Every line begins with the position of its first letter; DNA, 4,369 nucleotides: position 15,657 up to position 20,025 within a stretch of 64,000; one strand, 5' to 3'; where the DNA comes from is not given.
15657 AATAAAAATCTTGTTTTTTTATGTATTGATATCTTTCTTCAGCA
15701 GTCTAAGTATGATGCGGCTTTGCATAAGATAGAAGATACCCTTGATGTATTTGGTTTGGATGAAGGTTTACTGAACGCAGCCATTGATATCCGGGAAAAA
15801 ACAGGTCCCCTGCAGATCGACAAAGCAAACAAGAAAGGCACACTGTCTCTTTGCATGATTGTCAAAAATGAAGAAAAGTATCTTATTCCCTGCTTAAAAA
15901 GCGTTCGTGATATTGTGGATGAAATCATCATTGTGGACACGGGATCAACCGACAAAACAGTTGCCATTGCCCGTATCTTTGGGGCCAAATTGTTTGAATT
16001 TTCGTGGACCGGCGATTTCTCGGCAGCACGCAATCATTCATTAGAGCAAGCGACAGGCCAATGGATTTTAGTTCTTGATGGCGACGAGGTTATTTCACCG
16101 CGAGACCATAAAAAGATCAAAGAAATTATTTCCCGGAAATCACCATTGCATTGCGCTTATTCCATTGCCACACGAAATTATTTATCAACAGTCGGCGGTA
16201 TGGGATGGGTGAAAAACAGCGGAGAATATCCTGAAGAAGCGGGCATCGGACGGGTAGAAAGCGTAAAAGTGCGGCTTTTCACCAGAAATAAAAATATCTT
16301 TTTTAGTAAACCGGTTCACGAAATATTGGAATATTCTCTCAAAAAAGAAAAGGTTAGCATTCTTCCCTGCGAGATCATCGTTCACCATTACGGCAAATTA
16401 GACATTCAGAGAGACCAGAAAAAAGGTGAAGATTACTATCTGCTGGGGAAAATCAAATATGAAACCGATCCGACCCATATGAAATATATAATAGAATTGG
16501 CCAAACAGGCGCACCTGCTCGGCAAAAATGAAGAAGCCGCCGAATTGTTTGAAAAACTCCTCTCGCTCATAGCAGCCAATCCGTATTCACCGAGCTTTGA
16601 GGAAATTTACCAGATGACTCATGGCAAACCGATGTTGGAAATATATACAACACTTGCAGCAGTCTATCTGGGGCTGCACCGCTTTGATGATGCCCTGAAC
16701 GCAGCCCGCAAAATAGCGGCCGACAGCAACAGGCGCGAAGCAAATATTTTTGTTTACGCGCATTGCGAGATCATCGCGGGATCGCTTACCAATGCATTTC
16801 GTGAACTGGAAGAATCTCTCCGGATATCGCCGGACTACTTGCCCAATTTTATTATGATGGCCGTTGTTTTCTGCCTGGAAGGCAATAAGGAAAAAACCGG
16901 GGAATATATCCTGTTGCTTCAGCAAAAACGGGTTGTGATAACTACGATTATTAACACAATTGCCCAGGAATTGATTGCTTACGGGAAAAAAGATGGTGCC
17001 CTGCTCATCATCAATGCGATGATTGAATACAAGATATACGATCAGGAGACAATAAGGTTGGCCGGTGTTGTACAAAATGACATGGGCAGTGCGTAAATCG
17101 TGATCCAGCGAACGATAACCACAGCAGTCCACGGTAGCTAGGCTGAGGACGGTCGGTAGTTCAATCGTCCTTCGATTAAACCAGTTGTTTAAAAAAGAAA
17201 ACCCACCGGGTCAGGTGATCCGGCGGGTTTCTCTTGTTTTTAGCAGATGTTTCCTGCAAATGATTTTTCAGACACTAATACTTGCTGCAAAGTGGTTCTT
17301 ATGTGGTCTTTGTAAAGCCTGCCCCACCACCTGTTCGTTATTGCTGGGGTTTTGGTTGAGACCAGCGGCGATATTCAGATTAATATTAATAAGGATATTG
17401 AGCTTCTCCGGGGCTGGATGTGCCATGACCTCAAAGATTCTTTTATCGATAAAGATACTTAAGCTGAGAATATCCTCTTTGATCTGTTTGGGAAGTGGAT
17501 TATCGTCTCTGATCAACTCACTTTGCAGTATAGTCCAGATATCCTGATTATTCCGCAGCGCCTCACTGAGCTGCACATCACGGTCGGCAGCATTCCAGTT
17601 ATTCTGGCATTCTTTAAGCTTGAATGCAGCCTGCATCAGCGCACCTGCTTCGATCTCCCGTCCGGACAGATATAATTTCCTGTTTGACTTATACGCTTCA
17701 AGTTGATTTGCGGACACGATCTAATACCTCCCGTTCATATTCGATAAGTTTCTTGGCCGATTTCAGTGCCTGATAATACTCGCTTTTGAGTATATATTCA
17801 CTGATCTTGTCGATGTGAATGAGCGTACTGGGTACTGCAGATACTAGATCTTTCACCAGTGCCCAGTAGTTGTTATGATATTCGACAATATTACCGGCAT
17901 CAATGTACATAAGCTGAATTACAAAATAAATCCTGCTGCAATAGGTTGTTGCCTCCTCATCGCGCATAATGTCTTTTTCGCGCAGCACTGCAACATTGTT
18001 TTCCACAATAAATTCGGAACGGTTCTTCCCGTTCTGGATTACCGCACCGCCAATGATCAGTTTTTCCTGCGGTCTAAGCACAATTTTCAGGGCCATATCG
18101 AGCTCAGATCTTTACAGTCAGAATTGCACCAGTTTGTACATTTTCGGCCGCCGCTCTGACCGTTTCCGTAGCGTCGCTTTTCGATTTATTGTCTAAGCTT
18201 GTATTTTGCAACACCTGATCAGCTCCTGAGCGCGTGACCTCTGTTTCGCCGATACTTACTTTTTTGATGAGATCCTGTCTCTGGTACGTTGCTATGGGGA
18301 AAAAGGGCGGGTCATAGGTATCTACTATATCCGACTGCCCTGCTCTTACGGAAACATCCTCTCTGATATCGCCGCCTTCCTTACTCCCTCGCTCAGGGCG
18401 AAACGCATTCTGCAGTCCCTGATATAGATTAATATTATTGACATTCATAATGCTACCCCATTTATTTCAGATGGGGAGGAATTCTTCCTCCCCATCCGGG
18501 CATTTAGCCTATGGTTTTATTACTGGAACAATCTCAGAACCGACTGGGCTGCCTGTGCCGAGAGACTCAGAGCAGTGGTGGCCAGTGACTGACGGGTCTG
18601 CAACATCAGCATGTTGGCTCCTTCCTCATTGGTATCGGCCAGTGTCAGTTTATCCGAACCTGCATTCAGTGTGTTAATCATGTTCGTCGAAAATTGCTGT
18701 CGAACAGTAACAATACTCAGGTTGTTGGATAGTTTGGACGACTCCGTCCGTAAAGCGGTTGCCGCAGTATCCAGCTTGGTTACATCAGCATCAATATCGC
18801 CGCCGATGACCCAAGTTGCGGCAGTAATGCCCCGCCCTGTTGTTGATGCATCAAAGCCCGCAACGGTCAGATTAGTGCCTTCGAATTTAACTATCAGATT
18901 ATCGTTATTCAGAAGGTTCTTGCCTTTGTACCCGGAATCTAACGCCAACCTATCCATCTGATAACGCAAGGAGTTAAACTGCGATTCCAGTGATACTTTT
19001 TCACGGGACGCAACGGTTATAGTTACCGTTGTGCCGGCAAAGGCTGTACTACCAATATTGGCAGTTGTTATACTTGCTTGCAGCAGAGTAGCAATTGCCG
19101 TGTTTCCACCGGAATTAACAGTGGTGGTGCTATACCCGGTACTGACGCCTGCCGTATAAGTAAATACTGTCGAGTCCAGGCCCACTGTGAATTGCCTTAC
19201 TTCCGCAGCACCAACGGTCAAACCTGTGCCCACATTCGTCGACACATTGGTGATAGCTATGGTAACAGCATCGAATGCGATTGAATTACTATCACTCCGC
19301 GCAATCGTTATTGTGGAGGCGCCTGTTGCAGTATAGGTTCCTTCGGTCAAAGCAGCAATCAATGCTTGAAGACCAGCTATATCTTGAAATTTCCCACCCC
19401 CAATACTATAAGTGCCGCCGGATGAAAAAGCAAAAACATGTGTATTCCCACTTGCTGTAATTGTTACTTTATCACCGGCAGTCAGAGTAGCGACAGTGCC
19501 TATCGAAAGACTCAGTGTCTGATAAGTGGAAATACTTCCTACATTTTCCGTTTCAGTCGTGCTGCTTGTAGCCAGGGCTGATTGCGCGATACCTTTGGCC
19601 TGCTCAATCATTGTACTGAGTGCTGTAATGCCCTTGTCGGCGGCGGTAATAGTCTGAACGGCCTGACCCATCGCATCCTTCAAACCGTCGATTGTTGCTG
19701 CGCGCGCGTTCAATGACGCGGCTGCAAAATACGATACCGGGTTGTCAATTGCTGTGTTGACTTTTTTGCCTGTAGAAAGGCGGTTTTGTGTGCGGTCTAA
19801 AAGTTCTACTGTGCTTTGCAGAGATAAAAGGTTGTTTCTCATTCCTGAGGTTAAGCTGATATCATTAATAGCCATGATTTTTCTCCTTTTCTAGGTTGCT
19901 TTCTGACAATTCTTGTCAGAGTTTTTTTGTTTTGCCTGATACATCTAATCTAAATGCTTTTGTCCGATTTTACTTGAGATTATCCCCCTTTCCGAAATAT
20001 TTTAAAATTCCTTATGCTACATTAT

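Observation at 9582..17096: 2504-aa single-ORF glycan assembly line converging on the flagellin unit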

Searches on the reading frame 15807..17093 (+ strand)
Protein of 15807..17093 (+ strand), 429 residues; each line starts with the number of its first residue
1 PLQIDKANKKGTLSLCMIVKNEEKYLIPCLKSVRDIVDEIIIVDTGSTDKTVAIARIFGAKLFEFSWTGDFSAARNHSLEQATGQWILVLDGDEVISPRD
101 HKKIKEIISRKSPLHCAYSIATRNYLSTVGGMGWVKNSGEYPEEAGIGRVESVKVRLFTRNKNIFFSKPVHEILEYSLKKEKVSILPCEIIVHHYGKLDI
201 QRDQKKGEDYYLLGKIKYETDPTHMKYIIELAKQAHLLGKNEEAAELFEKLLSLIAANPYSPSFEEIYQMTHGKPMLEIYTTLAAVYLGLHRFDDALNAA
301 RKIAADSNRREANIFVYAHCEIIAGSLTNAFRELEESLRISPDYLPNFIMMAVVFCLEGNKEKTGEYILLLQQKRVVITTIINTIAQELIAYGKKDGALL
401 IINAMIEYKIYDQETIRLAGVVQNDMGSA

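Call 27: search_solved_structures(query=window:15807-17093:+, max_evalue=0.01, show_alignments=2)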
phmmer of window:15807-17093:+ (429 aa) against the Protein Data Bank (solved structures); distinct sequences matched with E-value up to 0.01: 11.
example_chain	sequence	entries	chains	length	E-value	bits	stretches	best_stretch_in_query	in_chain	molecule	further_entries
22ao_A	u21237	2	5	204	4.9e-28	101.3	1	12-213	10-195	GmaR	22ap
7msp_A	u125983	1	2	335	7.5e-16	61.2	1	11-107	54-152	SPbeta prophage-derived glycosyltransferase SunS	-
7msn_A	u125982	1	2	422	1.6e-15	60.1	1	11-107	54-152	SPbeta prophage-derived glycosyltransferase SunS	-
7msk_A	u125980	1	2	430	3.8e-09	39.1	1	14-109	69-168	Glyco_trans_2-like domain-containing protein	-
6p61_A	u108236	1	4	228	2.9e-07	32.9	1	9-98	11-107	Glycosyltransferase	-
9omh_A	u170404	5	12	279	0.001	21.2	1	22-111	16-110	Glycosyltransferase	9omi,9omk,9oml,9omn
9omm_A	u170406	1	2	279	0.001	21.2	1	22-111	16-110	Glycosyltransferase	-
9omj_A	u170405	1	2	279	0.001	21.2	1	22-111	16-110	Glycosyltransferase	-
5tze_C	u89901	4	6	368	0.0011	21.1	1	17-102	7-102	Glycosyl transferase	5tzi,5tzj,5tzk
5hea_A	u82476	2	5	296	0.0019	20.3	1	13-97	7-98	Putative glycosyltransferase (GalT1)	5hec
5tz8_A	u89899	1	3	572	0.0035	19.5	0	17-102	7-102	Glycosyl transferase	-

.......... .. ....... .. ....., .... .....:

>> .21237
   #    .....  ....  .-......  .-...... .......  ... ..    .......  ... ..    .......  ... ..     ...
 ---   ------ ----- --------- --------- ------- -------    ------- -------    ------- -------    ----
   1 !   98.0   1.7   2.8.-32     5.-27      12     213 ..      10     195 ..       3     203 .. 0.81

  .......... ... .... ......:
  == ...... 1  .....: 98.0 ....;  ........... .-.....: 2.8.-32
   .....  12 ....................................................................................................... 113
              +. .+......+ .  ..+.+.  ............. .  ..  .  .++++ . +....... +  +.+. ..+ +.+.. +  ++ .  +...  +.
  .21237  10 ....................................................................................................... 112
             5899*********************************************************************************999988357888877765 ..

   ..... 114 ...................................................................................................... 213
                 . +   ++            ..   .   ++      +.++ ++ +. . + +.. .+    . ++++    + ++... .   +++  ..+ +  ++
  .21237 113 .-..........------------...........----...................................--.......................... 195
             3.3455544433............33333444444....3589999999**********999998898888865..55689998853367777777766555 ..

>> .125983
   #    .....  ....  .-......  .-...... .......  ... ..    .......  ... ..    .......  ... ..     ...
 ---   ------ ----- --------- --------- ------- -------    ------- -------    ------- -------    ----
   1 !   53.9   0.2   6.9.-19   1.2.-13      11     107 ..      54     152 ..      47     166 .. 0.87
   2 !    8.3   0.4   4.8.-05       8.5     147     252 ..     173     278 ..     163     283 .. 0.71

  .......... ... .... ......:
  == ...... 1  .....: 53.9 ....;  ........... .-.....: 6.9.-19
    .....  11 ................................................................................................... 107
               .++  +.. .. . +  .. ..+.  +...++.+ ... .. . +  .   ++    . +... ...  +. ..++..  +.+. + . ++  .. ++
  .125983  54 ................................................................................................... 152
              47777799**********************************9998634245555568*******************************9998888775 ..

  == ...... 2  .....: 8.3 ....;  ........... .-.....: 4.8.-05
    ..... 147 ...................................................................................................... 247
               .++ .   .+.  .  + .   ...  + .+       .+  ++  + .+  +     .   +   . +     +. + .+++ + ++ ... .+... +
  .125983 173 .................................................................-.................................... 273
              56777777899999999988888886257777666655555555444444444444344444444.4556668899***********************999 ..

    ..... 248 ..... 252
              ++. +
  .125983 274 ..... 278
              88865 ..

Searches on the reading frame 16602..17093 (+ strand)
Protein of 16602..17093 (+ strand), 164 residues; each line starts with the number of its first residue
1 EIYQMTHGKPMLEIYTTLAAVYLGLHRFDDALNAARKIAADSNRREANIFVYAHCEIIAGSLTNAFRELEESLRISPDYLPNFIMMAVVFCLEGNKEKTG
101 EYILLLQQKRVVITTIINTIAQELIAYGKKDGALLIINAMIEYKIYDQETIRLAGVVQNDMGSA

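Call 24: search_protein_families(library=pfam, proteins=[window:16602-17093:+], max_evalue=0.1)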
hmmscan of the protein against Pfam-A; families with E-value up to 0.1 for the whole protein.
window:16602-17093:+ (164 aa): 5 families
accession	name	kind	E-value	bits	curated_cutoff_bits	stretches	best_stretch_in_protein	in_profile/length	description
PF13428.12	TPR_14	-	0.00034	21.4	23.5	0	13-45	2-35/44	Tetratricopeptide repeat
PF07719.23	TPR_2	-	0.0023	18.4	27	0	13-38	2-27/34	Tetratricopeptide repeat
PF13424.12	TPR_12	-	0.0026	18.4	30.1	0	11-37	44-70/77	Tetratricopeptide repeat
PF14559.12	TPR_19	-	0.0049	17.6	25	0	12-41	25-54/68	Tetratricopeptide repeat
PF12895.13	ANAPC3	-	0.0063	17.2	27.2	1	26-87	3-63/82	Anaphase-promoting complex, cyclosome, subunit 3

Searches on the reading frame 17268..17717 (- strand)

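Call 7: search_protein_families(library=pfam, proteins=[window:17268-17717:-], max_evalue=0.001)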
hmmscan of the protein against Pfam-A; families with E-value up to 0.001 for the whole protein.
window:17268-17717:- (149 aa): 1 family
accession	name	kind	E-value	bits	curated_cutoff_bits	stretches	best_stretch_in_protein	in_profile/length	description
PF07309.16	FlaF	-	1.4e-30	106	23.6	1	7-120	3-113/113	Flagellar protein FlaF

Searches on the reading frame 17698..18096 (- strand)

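Call 7: search_protein_families(library=pfam, proteins=[window:17698-18096:-], max_evalue=0.001)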
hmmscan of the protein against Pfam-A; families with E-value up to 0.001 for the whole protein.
window:17698-18096:- (132 aa): 1 family
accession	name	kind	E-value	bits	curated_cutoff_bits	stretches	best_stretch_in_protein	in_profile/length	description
PF07378.16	FlbT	-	1.2e-41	142.1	27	1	3-125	1-125/125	Flagellar protein FlbT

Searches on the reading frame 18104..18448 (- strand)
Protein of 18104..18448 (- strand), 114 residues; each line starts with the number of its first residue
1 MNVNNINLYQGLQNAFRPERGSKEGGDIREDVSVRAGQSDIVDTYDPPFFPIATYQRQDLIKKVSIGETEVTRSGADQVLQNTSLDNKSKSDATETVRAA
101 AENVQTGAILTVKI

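Call 7: search_protein_families(library=pfam, proteins=[window:18104-18448:-], max_evalue=0.001)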
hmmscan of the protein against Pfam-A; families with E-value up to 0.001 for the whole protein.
window:18104-18448:- (114 aa): 0 families

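Call 56: search_protein_families(library=ncbifam, proteins=[window:18104-18448:-], max_evalue=0.00001)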
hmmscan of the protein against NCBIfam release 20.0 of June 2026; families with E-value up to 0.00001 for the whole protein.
window:18104-18448:- (114 aa): 0 families

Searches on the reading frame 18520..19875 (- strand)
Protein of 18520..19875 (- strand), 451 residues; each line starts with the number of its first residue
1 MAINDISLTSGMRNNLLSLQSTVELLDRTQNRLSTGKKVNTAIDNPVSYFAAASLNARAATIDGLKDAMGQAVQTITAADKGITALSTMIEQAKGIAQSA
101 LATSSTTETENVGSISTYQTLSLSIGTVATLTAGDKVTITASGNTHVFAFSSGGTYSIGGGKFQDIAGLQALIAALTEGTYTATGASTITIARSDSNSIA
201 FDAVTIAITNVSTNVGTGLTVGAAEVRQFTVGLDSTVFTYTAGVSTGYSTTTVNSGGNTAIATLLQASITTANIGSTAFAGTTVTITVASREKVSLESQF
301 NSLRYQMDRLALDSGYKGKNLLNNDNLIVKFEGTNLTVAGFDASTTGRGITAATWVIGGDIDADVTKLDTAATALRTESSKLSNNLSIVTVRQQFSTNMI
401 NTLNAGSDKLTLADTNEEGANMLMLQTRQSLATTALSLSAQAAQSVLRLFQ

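Call 7: search_protein_families(library=pfam, proteins=[window:18520-19875:-], max_evalue=0.001)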
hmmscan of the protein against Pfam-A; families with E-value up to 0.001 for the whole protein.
window:18520-19875:- (451 aa): 2 families
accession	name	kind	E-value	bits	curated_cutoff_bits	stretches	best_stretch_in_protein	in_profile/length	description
PF00669.25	Flagellin_N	-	2.6e-08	34.5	26.6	1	14-110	9-102/139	Bacterial flagellin N-terminal helical region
PF00700.27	Flagellin_C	-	0.0009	20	23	1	366-450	2-86/86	Bacterial flagellin C-terminal helical region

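Call 56: search_protein_families(library=ncbifam, proteins=[window:18520-19875:-], max_evalue=0.00001)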
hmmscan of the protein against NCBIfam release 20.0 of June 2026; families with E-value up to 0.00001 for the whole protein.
window:18520-19875:- (451 aa): 2 families
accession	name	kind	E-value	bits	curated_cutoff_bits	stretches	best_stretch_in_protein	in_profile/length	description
NF009330.0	PRK12688.1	subfamily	1.2e-58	199.1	614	2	278-450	572-751/752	flagellin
NF011295.0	PRK14708.1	subfamily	1.2e-54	185.8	1384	2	243-450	679-887/888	flagellin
